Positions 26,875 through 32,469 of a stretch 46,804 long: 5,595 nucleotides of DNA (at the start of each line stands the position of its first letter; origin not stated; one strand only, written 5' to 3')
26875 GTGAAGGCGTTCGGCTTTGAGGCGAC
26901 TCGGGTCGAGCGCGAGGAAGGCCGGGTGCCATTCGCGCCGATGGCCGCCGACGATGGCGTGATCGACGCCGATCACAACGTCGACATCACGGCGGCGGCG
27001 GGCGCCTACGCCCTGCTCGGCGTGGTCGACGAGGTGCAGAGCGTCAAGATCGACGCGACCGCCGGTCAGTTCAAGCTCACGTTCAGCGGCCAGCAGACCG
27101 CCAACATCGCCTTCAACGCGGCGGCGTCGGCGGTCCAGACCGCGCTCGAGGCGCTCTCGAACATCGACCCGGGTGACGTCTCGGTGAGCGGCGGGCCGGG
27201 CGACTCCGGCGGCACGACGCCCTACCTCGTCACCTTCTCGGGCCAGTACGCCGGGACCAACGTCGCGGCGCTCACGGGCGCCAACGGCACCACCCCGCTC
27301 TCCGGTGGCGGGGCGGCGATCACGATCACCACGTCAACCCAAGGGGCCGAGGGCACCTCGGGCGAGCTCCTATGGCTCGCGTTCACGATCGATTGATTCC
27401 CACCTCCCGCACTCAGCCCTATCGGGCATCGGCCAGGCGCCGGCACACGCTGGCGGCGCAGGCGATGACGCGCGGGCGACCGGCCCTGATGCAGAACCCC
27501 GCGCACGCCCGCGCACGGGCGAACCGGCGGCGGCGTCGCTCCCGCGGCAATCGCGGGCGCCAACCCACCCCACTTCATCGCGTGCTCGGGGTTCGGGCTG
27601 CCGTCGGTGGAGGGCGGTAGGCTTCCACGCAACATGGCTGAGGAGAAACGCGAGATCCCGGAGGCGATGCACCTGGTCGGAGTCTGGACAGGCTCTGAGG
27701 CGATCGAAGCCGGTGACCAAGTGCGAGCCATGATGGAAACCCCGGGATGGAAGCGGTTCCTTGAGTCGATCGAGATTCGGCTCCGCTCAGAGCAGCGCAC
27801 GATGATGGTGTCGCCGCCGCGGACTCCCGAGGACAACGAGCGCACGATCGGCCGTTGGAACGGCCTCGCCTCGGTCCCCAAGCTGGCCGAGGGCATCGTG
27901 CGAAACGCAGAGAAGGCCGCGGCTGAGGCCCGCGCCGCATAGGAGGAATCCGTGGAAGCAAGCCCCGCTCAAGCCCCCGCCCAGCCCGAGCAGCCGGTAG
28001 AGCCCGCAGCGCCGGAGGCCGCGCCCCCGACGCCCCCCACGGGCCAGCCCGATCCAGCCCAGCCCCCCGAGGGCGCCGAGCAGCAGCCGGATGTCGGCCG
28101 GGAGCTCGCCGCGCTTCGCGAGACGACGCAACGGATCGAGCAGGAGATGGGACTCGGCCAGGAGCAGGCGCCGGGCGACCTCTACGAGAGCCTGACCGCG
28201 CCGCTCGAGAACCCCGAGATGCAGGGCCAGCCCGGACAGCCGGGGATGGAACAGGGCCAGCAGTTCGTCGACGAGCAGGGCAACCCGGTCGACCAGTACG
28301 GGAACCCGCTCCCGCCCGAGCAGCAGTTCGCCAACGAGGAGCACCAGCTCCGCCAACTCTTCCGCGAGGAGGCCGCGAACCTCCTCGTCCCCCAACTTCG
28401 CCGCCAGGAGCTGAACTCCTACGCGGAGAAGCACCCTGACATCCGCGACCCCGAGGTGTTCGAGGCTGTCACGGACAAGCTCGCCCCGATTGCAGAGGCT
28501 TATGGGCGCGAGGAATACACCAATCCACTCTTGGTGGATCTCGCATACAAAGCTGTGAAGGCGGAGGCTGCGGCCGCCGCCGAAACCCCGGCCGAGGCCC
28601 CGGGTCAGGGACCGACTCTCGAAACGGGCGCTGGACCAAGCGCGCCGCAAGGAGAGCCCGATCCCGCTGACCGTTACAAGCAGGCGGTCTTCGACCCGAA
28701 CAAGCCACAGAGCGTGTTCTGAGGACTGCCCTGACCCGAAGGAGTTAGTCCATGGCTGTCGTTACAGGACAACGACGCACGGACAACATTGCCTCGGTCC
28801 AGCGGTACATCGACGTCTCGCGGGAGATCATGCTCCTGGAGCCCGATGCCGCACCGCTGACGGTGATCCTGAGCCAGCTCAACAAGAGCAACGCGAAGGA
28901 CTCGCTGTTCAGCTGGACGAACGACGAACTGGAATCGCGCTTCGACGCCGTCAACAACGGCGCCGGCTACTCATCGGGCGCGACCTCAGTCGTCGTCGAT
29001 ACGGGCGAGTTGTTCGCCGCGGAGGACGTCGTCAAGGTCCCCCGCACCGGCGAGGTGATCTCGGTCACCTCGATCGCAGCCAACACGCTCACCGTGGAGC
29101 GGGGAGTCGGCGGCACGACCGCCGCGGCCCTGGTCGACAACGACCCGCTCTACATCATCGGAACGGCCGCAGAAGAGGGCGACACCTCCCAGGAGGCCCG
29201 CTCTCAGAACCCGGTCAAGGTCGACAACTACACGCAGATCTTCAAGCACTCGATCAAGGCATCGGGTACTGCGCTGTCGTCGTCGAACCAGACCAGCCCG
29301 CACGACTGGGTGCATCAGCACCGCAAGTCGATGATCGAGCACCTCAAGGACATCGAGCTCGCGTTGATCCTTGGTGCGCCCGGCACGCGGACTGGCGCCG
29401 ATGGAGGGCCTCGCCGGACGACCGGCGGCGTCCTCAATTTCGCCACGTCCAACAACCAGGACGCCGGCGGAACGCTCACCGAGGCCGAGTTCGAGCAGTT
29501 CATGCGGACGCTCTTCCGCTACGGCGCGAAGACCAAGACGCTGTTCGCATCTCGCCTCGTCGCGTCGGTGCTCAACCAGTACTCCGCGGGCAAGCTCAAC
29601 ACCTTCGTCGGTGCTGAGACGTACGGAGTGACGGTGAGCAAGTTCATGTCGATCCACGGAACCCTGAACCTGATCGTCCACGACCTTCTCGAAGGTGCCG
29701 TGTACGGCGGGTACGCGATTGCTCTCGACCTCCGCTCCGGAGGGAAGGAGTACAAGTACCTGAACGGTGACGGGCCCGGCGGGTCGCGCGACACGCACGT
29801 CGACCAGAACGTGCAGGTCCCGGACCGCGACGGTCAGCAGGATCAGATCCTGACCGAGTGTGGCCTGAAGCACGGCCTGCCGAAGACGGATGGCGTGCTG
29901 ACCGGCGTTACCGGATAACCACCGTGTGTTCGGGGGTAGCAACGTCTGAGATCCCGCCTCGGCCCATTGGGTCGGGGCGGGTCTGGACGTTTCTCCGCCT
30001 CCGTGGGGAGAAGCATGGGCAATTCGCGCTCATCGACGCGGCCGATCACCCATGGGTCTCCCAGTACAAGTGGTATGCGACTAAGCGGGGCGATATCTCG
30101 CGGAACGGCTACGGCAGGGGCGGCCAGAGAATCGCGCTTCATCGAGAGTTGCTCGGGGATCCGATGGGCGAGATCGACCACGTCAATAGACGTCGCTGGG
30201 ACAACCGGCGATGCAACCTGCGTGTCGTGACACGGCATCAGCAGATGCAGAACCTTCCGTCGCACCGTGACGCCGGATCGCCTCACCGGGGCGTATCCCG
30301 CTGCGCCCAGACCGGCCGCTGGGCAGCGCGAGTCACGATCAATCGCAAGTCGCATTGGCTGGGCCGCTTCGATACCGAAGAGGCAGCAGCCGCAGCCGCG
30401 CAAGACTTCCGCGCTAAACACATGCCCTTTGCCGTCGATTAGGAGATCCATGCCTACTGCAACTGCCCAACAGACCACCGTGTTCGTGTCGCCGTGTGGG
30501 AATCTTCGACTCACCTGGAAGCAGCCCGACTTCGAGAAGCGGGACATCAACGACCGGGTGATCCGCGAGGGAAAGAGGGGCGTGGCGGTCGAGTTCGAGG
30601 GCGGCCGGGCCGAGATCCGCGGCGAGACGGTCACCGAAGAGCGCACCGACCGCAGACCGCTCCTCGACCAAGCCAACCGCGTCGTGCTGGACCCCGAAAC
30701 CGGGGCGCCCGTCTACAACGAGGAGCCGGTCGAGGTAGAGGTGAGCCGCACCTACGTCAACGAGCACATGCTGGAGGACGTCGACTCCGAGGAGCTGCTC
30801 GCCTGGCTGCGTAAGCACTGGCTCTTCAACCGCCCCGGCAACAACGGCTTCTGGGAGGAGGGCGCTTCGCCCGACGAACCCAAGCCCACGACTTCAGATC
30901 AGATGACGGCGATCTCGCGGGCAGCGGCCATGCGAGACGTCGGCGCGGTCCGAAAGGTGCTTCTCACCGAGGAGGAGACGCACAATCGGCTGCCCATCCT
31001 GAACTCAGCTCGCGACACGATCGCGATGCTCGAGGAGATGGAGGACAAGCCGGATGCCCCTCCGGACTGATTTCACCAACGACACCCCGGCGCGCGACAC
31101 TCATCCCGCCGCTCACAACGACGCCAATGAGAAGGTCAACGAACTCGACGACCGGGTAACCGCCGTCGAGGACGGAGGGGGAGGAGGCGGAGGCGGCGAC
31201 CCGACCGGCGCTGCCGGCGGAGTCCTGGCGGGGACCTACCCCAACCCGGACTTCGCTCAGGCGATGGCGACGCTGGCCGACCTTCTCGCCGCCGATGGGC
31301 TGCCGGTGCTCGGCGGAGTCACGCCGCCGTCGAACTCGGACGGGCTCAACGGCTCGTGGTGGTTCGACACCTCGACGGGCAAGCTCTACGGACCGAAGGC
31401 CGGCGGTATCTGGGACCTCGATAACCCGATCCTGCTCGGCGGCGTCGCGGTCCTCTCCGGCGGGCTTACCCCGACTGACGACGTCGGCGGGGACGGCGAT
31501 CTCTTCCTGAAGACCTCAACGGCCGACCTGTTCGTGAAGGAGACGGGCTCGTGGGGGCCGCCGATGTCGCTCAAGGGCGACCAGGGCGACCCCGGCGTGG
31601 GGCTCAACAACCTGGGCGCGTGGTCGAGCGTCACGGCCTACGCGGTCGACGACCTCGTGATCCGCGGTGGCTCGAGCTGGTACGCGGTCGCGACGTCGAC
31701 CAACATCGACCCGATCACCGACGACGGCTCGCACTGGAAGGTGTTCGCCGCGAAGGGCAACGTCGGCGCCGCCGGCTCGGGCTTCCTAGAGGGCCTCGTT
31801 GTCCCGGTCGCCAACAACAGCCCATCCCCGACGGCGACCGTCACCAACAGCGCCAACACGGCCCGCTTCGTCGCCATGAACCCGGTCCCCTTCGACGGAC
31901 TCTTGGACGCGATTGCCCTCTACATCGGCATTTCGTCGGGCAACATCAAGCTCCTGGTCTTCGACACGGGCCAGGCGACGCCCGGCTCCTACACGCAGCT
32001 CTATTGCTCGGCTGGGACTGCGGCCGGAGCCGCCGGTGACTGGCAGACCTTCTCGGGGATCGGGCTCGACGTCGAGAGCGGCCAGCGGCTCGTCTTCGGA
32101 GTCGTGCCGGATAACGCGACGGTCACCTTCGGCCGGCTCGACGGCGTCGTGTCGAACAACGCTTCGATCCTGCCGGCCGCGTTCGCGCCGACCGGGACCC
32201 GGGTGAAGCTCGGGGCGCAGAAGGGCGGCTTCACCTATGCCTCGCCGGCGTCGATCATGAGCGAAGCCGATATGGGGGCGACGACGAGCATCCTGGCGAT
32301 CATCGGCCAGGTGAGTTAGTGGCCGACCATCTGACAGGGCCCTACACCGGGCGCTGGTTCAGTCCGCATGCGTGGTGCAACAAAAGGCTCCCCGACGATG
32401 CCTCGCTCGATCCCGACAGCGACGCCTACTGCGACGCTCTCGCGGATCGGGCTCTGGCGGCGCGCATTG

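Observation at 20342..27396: Three proteins between portal and scaffold share an N-terminal FP-x-GT-x-V module fused to different C-terminal parts, alongside a free glycosidase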

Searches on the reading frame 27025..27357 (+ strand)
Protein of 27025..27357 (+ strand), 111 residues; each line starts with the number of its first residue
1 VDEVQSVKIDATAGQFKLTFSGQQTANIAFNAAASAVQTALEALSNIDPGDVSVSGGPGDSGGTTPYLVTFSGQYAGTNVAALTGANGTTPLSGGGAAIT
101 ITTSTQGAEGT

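Call 107: search_dna_similar(query=window:27025-27357:+, collection=phages, mode=protein, max_evalue=0.00001, max_rows=12)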
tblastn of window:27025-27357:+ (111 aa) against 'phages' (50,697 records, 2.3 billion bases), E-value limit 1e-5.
Records with a match: 1; places in all: 1; records where one place covers at least 80% of the query: 0.
Best place of each record, by identity: <60% 1.
By first word of the organism name: Nocardia 1.
By host as written in the record: Nocardia transvalensis 1.
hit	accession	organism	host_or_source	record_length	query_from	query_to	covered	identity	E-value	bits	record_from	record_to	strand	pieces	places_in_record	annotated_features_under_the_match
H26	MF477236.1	Nocardia phage NTR1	Nocardia transvalensis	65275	3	85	75%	58.8%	8e-7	51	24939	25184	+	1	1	putative major tail protein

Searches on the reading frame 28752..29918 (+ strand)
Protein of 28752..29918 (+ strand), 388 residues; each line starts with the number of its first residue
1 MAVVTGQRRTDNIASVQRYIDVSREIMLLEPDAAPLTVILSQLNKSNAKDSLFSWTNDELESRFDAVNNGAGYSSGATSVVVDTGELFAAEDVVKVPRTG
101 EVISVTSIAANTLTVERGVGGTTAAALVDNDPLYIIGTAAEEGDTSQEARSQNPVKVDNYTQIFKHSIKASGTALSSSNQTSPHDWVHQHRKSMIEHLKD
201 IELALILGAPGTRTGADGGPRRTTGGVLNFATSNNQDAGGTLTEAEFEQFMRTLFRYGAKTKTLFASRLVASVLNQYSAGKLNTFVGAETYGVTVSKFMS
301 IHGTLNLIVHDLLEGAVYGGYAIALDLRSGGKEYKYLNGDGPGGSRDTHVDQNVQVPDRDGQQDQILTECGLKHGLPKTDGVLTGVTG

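Call 5: search_protein_families(library=pfam, proteins=[window:28752-29918:+], max_evalue=0.1)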
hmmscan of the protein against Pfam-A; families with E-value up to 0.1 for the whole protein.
window:28752-29918:+ (388 aa): 1 family
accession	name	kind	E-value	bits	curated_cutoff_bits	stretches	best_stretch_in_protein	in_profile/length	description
PF17236.8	SU10_MCP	-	7e-48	164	24.1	1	16-387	11-292/292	SU10 major capsid protein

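Call 12: search_dna_similar(query=window:28752-29918:+, collection=phages, mode=protein, max_rows=25)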
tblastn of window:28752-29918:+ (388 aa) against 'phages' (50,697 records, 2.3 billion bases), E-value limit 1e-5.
Records with a match: 121; places in all: 121; records where one place covers at least 80% of the query: 11.
Best place of each record, by identity: <60% 121.
By first word of the organism name: Vibrio 89; Pseudomonas 16; Bacillus 5; Roseobacter 1; Caulobacter 1; Microcystis 1; EBPR 1; Desulfofustis 1; Aeromonas 1; Clostridium 1; and 4 more.
By host as written in the record: - 81; Pseudomonas aeruginosa 12; Vibrio cyclitrophicus 8; Bacillus subtilis 2; Vibrio sp. F12 2; Roseobacter sp. (CHUG lineage) 1; Vibrio splendidus 1; Caulobacter sp. 1; and 13 more.
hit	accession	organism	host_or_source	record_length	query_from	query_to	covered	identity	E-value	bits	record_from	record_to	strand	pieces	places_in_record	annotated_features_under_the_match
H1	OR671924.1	Roseobacter phage CRP-810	Roseobacter sp. (CHUG lineage)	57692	1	373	96%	30.8%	1e-29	127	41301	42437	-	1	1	major capsid protein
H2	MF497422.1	Vibrio phage vB_VspS_VS-ABTNL-3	Vibrio splendidus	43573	1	386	99%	28.1%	5e-25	113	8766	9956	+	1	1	putative major capsid protein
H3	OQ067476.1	Caulobacter phage Kuura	Caulobacter sp.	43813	34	388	91%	30.5%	1e-27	120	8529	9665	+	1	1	putative major capsid protein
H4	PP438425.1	Microcystis phage Mel-JY34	Microcystis elabens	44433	1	387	100%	26.6%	3e-23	107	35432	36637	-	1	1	putative major capsid protein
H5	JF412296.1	EBPR podovirus 3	-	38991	26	387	93%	26.2%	5e-18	92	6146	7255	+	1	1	gp8: hypothetical protein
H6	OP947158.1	Desulfofustis phage LS06-2018-MD01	-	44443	1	386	99%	21.9%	2e-12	75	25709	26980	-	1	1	major head protein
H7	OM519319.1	Aeromonas phage P5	Aeromonas dhakensis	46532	94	387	76%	28.3%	3e-16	87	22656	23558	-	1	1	hypothetical protein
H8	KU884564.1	Pseudomonas phage PaMx43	Pseudomonas aeruginosa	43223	33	386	91%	23.5%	6e-11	70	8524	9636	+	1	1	major capsid protein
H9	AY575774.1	Pseudomonas phage PaP2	-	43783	33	386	91%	23.5%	6e-11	70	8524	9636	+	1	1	orf13: p13 | orf12: p12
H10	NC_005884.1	Pseudomonas phage PaP2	Pseudomonas aeruginosa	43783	33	386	91%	23.5%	6e-11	70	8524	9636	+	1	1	major head protein | hypothetical protein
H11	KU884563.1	Pseudomonas phage PaMx41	Pseudomonas aeruginosa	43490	33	386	91%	23.2%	1e-10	69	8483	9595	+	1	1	major capsid protein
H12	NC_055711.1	Pseudomonas phage PaMx41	Pseudomonas aeruginosa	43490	33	386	91%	23.2%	1e-10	69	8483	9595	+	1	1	major head protein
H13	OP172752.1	Clostridium phage CB452P1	Clostridium butyricum BSC452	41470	21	307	74%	28.2%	1e-17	91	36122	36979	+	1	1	hypothetical protein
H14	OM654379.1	Bacillus phage vB_BauS_KLEB27-1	Bacillus australimaris strain KR4M-27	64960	18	300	73%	26.2%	1e-6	57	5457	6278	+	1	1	major capsid protein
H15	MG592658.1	Vibrio phage 1.289.A._10N.286.55.E8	Vibrio cyclitrophicus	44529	51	311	67%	27.7%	5e-9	64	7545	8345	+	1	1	major capsid protein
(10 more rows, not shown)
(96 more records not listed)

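Call 17: get_annotated_region(hit=H3, flank=12000)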
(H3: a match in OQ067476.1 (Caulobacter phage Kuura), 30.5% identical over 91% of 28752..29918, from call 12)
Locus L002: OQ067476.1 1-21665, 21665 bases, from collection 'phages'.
description: Caulobacter phage Kuura, complete genome.
organism: Caulobacter phage Kuura (NCBI taxid 3017786)
taxonomy: Viruses; Duplodnaviria; Heunggongvirae; Uroviricota; Caudoviricetes
host: Caulobacter sp.; source: freshwater; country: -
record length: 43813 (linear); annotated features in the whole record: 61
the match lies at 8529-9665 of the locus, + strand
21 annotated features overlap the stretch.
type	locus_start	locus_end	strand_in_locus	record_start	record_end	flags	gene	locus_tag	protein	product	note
CDS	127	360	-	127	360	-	-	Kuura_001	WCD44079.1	hypothetical protein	-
CDS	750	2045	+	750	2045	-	-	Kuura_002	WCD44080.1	putative small terminase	-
CDS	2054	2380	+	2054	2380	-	-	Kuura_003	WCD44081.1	hypothetical protein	-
CDS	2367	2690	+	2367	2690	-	-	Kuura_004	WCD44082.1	hypothetical protein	-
CDS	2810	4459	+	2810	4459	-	-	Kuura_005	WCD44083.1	putative large terminase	-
CDS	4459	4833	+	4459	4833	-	-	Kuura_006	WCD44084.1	hypothetical protein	-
CDS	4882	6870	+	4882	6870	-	-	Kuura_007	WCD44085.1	putative portal protein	-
CDS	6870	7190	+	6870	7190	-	-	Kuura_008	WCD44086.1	hypothetical protein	-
CDS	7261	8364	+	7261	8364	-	-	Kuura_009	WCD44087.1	hypothetical protein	-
CDS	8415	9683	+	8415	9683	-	-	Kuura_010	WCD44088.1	putative major capsid protein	-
CDS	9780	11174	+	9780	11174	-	-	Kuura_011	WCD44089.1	hypothetical protein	-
CDS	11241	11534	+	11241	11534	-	-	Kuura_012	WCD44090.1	hypothetical protein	-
CDS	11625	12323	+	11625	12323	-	-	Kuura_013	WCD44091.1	hypothetical protein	-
CDS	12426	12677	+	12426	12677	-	-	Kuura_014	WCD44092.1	hypothetical protein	-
CDS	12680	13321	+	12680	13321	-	-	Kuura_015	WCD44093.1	hypothetical protein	-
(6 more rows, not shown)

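Call 18: get_annotated_region(hit=H1, flank=12000)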
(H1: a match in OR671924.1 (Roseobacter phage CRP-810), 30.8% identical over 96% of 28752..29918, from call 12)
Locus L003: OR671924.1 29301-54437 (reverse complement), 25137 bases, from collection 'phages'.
description: Roseobacter phage CRP-810, complete genome.
organism: Roseobacter phage CRP-810 (NCBI taxid 3088887)
taxonomy: Viruses
host: Roseobacter sp. (CHUG lineage); source: -; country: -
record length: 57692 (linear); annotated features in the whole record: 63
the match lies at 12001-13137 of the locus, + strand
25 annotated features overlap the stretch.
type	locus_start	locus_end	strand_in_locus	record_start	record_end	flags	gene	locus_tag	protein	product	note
CDS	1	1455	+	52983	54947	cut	-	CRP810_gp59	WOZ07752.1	portal protein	-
CDS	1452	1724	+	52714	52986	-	-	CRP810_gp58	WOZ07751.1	hypothetical protein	-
CDS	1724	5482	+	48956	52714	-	-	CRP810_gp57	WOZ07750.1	tail fiber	-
CDS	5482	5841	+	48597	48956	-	-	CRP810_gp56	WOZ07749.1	hypothetical protein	-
CDS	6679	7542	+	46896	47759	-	-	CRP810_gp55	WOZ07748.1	hypothetical protein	-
CDS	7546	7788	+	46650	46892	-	-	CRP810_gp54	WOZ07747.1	hypothetical protein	-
CDS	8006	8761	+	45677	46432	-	-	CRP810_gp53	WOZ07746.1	OmpA family protein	-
CDS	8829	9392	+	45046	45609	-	-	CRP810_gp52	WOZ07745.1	hypothetical protein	-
CDS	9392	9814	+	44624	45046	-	-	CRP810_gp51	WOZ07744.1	lysozyme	-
CDS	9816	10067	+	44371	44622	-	-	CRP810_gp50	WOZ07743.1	hypothetical protein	-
CDS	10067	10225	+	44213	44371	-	-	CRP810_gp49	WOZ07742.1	ribonucleotide reductase A subunit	-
CDS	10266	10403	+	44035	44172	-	-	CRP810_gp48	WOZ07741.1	hypothetical protein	-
CDS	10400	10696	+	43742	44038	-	-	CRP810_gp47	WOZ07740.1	hypothetical protein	-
CDS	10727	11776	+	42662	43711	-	-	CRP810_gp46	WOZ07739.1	hypothetical protein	-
CDS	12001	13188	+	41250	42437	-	-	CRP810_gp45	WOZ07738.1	major capsid protein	-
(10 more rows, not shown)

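Call 31: search_protein_families(library=phrogs, proteins=[window:28752-29918:+], max_evalue=0.001)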
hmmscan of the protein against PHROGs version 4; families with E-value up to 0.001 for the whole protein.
window:28752-29918:+ (388 aa): 2 families
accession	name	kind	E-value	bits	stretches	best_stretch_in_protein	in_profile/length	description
phrog_1328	-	head and packaging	1e-37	131.5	1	1-387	3-307/583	major head protein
phrog_4406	-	head and packaging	0.00015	19.5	1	64-135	1279-1350/3231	virion structural protein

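Call 79: find_related_loci(query=window:28752-29918:+, collection=genome_contigs, flank=10000)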
Query window:28752-29918:+ (388 aa) in genome_contigs; peptide patterns used: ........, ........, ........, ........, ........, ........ (x = any residue, [..] = any of these).
68 stretches matched a pattern, but none encodes a relative of the query by tblastn (E <= 1e-3).

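Call 81: find_related_loci(query=A5, collection=genome_contigs, flank=10000)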
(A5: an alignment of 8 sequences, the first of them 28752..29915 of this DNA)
Query A5 (388 aa) in genome_contigs; peptide patterns used: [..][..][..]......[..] (x = any residue, [..] = any of these).
60 stretches matched a pattern; 1 encode a relative of the query (tblastn E <= 1e-3); 1 distinct loci.
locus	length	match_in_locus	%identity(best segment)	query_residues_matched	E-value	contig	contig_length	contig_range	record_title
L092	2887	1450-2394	34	66-386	1e-44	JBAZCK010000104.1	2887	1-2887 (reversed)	MAG: Acholeplasmataceae bacterium isolate SO_2017_LW2_69 scaffold_74413_c1_LW138R_2017, whole genome shotgun sequence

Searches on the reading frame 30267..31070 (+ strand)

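Call 30: search_protein_families(library=pfam, proteins=[window:30267-31070:+], max_evalue=0.05)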
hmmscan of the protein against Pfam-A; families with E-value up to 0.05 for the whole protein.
window:30267-31070:+ (267 aa): 1 family
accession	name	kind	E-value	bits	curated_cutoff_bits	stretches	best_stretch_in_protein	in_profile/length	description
PF21784.3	Bflower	-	0.0041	17.9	25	1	172-210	39-78/116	4-fold beta flower protein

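Call 31: search_protein_families(library=phrogs, proteins=[window:30267-31070:+], max_evalue=0.001)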
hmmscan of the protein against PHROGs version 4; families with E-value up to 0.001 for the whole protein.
window:30267-31070:+ (267 aa): 0 families

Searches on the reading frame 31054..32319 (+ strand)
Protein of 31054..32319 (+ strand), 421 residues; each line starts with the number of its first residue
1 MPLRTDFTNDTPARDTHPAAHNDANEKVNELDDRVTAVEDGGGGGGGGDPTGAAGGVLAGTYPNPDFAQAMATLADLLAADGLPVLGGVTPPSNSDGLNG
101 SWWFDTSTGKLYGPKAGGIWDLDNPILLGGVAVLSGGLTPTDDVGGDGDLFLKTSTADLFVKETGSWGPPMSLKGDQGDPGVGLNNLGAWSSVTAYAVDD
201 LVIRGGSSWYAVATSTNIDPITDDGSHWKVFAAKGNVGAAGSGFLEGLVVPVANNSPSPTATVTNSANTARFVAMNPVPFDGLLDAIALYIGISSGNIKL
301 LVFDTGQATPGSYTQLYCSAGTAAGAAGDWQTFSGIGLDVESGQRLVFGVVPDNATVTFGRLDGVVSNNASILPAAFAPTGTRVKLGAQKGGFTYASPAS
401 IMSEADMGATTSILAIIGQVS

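Call 5: search_protein_families(library=pfam, proteins=[window:31054-32319:+], max_evalue=0.1)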
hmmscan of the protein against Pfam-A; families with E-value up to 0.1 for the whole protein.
window:31054-32319:+ (421 aa): 0 families

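Call 9: search_protein_families(library=phrogs, proteins=[window:31054-32319:+], max_evalue=0.01)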
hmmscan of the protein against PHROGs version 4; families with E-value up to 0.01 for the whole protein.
window:31054-32319:+ (421 aa): 4 families
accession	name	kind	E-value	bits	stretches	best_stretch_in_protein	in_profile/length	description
phrog_5073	-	tail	3.1e-10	40.7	1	171-242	195-268/519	tail fiber protein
phrog_26419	-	tail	0.00011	21.8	1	173-237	208-271/567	tail fiber protein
phrog_13286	-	tail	0.0003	20.3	1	174-208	206-240/662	tail protein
phrog_19407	-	unknown function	0.00031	20.7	1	13-58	360-405/522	-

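Call 95: search_protein_families(library=ncbifam, proteins=[window:31054-32319:+], max_evalue=0.01)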
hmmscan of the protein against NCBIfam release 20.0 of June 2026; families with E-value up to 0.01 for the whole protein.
window:31054-32319:+ (421 aa): 0 families
